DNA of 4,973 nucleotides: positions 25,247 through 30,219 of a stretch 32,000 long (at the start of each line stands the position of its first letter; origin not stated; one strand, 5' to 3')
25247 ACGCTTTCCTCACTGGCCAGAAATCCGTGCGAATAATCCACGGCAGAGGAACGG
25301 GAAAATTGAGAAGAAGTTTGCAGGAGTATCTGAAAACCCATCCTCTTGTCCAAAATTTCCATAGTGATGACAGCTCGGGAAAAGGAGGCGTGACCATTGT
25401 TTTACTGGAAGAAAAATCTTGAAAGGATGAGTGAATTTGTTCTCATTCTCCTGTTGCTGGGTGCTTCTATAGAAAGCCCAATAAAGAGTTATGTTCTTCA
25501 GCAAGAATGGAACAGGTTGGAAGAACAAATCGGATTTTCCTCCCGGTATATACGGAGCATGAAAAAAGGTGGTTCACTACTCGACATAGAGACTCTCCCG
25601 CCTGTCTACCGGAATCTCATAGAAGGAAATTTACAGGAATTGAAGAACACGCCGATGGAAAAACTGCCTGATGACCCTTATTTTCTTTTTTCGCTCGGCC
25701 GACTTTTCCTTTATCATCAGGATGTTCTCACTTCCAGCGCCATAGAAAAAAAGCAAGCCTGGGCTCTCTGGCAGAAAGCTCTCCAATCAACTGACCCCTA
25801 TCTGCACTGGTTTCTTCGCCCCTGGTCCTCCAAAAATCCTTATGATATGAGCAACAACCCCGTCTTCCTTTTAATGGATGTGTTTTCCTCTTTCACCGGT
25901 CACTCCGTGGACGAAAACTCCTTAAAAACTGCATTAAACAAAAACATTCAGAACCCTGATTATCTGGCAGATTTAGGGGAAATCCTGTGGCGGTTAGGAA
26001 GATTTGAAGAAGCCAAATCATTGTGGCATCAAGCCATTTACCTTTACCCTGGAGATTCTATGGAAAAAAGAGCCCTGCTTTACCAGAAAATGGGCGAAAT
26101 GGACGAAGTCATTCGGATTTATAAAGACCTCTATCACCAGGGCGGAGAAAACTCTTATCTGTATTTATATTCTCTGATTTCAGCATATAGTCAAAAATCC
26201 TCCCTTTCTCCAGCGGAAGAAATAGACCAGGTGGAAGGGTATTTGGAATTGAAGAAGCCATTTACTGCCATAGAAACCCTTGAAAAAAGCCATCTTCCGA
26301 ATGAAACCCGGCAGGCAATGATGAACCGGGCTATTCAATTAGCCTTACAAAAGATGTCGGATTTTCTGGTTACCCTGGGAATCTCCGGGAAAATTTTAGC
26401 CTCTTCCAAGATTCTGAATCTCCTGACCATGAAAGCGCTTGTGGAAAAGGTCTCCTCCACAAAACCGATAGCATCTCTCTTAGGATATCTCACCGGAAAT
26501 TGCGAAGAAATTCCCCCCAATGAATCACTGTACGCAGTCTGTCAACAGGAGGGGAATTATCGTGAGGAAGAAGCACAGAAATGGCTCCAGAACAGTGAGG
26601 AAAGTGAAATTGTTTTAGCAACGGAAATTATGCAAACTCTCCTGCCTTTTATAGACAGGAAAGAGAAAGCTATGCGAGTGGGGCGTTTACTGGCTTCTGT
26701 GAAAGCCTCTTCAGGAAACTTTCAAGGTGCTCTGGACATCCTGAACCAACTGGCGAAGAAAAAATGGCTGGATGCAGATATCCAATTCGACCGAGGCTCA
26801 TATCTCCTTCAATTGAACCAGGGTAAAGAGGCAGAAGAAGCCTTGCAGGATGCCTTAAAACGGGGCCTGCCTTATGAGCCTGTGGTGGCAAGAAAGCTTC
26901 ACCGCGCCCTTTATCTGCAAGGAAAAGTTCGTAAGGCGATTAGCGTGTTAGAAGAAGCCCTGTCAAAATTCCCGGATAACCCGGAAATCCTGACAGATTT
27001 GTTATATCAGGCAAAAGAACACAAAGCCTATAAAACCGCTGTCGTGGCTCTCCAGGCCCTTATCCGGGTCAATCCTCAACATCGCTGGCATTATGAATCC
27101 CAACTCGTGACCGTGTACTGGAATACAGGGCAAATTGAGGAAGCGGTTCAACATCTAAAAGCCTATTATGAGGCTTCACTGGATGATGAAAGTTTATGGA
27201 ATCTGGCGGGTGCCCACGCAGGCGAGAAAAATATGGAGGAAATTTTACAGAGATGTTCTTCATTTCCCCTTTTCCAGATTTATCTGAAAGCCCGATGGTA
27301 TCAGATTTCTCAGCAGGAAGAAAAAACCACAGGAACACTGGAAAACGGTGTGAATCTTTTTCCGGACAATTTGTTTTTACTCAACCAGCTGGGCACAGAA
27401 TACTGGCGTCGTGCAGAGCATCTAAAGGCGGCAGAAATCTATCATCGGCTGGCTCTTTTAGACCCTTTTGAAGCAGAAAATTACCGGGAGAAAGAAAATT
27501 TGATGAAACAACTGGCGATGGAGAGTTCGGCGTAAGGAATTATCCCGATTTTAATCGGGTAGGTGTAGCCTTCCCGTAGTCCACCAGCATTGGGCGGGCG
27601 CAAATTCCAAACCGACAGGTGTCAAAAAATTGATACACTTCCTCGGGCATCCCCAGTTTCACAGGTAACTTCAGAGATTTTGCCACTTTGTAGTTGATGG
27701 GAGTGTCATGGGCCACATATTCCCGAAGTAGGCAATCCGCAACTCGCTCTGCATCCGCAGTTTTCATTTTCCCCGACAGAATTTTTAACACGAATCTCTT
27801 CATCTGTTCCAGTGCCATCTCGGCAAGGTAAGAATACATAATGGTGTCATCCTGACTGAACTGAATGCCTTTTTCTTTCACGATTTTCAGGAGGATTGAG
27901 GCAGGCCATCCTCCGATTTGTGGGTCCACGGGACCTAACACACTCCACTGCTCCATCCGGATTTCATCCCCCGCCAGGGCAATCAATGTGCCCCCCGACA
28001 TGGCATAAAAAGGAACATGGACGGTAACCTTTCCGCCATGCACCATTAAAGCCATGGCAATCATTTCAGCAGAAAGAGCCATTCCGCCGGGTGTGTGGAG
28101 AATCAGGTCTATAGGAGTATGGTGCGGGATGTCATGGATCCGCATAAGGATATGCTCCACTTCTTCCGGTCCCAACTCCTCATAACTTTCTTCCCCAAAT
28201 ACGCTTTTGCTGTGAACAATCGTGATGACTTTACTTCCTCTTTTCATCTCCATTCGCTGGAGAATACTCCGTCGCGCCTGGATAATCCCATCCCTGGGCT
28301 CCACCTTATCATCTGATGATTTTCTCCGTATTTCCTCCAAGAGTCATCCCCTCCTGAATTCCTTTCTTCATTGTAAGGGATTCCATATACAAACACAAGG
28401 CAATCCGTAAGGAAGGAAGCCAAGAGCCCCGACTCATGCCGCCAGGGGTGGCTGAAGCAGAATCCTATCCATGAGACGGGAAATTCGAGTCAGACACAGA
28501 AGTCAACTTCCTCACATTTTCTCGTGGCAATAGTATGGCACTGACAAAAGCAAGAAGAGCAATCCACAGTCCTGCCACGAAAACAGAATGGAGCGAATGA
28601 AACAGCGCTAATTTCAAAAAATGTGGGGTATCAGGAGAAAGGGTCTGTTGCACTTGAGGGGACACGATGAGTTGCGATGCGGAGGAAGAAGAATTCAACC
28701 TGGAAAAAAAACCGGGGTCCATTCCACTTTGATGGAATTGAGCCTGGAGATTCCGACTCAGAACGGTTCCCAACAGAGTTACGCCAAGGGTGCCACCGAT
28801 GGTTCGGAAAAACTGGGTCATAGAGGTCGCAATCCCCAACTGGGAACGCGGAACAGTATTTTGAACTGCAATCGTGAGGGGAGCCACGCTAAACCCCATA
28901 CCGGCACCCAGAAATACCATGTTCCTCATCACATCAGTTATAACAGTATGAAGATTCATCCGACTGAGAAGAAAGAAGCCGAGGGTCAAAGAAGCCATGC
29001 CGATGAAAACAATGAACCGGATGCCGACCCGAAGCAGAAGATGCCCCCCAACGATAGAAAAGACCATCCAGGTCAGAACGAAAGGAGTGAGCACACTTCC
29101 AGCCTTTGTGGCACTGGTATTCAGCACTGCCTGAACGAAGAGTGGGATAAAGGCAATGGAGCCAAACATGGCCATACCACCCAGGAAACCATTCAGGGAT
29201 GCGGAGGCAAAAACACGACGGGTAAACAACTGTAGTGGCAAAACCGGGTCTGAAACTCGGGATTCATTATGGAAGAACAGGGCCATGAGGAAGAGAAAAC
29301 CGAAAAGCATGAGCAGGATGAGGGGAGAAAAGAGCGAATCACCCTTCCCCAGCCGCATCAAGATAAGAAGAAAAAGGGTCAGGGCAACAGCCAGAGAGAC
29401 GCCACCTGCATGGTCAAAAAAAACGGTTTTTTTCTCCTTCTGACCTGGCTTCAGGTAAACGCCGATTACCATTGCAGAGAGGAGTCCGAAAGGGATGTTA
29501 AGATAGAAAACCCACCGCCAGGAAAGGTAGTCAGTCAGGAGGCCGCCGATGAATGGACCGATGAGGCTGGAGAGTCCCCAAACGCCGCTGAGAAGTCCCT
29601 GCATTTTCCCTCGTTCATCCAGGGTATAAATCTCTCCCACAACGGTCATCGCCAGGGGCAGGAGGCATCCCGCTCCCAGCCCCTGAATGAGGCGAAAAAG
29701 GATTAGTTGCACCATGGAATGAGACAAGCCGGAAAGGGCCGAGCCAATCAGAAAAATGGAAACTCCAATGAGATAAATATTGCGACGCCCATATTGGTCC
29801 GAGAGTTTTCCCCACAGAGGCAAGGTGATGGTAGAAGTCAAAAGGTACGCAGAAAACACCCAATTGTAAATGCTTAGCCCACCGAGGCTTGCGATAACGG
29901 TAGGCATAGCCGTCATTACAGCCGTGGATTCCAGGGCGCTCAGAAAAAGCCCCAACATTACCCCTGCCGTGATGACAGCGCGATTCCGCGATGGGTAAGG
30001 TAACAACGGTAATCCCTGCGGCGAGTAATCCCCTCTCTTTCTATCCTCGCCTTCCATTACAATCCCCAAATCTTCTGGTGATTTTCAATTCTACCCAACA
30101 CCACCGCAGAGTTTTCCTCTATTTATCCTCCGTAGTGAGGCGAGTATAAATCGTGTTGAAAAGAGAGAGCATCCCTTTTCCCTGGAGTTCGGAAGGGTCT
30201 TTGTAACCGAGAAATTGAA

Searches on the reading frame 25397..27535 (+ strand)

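Call 74: search_protein_families(library=pfam, proteins=[window:25397-27535:+], max_evalue=0.00001)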
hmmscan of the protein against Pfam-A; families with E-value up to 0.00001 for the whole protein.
window:25397-27535:+ (712 aa): 11 families
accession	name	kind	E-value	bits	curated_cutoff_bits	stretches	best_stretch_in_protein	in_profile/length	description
PF13428.12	TPR_14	-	3.4e-22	77.1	23.5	0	503-535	9-41/44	Tetratricopeptide repeat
PF14559.12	TPR_19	-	1.2e-17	64.4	25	0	506-565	2-62/68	Tetratricopeptide repeat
PF13432.12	TPR_16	-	2.6e-14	53.8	32.7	0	432-490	3-60/65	Tetratricopeptide repeat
PF07719.23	TPR_2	-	1.4e-13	50.3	27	0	188-220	2-34/34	Tetratricopeptide repeat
PF00515.34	TPR_1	-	1e-09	38.2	27.8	0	189-219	3-33/34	Tetratricopeptide repeat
PF13424.12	TPR_12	-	3.3e-08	34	30.1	0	192-243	8-69/77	Tetratricopeptide repeat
PF13181.12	TPR_8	-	6.7e-08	32.5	25.7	0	189-218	3-32/34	Tetratricopeptide repeat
PF13374.12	TPR_10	-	7.9e-08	32.5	27.5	0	189-217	4-32/42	Tetratricopeptide repeat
PF13174.12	TPR_6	-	3.6e-07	30.8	26.3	0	504-527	9-32/33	Tetratricopeptide repeat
PF07721.20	TPR_4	-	7e-07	29.7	27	0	189-212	3-26/26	Tetratricopeptide repeat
PF25064.1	ARM_TT21_5th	-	7.1e-06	26.7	27.8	0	531-593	6-64/117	TT21 fifth ARM repeats domain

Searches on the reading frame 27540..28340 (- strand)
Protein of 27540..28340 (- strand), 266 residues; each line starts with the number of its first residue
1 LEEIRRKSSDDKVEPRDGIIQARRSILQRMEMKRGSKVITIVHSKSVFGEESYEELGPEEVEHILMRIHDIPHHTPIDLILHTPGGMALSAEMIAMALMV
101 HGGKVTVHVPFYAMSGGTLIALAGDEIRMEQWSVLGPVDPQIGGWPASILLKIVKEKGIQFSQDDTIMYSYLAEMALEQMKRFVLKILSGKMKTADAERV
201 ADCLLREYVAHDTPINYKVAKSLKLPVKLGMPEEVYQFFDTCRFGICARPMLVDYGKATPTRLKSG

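Call 74: search_protein_families(library=pfam, proteins=[window:27540-28340:-], max_evalue=0.00001)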
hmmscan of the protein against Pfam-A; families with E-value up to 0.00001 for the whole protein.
window:27540-28340:- (266 aa): 2 families
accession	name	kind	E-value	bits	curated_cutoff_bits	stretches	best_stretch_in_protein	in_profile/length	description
PF01972.22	SDH_protease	-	3.9e-62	210.3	31.3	1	19-255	33-271/286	ClpP-like SDH-type serine proteinase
PF25145.1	NfeD1b_N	-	4.1e-06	26.9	40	1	79-137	36-94/189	NfeD1b, N-terminal domain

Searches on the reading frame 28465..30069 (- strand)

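Call 74: search_protein_families(library=pfam, proteins=[window:28465-30069:-], max_evalue=0.00001)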
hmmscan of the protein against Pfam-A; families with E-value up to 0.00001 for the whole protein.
window:28465-30069:- (534 aa): 2 families
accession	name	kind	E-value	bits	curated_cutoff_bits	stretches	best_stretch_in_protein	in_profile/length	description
PF07690.21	MFS_1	-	1.4e-53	182.5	33.4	1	37-429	1-346/347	Major Facilitator Superfamily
PF00083.30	Sugar_tr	-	1.4e-15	57.6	22.3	1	68-201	48-187/452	Sugar (and other) transporter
